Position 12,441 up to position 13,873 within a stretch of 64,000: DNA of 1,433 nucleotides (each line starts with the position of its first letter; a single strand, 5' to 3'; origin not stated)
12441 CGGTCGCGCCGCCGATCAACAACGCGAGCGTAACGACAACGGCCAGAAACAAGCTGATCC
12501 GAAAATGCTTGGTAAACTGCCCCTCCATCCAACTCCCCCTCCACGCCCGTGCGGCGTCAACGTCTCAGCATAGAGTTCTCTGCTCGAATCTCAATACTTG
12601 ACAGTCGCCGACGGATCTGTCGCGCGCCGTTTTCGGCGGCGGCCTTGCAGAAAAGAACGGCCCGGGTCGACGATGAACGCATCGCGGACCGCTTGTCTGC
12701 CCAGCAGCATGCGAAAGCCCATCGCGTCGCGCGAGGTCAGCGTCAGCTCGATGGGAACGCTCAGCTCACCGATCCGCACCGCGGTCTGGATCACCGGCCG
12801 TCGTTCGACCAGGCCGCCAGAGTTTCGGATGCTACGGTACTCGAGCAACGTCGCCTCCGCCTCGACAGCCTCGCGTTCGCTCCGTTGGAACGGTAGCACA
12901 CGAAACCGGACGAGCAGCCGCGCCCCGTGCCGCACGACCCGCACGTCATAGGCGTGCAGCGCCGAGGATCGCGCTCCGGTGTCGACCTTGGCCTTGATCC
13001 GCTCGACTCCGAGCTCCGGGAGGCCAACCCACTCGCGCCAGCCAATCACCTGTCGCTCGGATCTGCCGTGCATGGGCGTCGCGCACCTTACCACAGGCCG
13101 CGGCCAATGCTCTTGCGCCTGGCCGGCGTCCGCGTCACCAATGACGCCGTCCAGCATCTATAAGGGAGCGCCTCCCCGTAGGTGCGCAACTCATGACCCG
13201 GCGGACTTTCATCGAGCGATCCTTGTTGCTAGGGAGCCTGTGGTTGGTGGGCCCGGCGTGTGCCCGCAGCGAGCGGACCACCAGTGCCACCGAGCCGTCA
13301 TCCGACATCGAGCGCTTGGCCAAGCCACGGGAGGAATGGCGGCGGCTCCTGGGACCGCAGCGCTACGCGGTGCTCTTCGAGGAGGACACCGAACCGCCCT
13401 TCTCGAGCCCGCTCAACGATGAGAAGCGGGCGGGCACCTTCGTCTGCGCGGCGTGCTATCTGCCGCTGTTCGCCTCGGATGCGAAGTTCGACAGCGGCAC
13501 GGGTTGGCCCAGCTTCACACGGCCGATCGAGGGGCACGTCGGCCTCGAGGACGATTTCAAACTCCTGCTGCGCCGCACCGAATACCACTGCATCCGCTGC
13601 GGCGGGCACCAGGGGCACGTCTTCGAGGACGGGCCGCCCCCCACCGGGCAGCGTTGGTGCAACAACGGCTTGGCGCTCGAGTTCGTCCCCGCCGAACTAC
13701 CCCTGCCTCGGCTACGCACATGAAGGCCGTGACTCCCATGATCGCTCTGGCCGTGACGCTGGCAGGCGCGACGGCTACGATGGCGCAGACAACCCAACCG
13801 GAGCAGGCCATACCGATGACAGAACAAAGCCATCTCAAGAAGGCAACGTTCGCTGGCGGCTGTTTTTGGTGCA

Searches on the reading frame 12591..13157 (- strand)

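Call 9: search_protein_families(library=pfam, proteins=[window:12591-13157:-], max_evalue=0.0001)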
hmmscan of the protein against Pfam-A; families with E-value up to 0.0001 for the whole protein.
window:12591-13157:- (188 aa): 1 family
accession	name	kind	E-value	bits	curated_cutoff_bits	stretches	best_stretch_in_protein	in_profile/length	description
PF05618.17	Zn_protease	-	3.8e-32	111.5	27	1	37-173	1-137/138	Putative ATP-dependent zinc protease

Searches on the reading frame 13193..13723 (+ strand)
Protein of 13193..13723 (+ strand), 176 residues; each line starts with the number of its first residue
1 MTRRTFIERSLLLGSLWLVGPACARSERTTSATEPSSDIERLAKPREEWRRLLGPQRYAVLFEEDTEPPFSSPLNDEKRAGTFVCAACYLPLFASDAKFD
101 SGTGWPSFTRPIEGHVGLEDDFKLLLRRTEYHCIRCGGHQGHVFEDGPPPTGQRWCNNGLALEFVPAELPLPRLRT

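Call 9: search_protein_families(library=pfam, proteins=[window:13193-13723:+], max_evalue=0.0001)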
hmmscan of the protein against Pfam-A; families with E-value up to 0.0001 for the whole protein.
window:13193-13723:+ (176 aa): 1 family
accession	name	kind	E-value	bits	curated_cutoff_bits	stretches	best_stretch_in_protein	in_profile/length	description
PF01641.26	SelR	-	7e-42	142.5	24.9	1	53-166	1-116/116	SelR domain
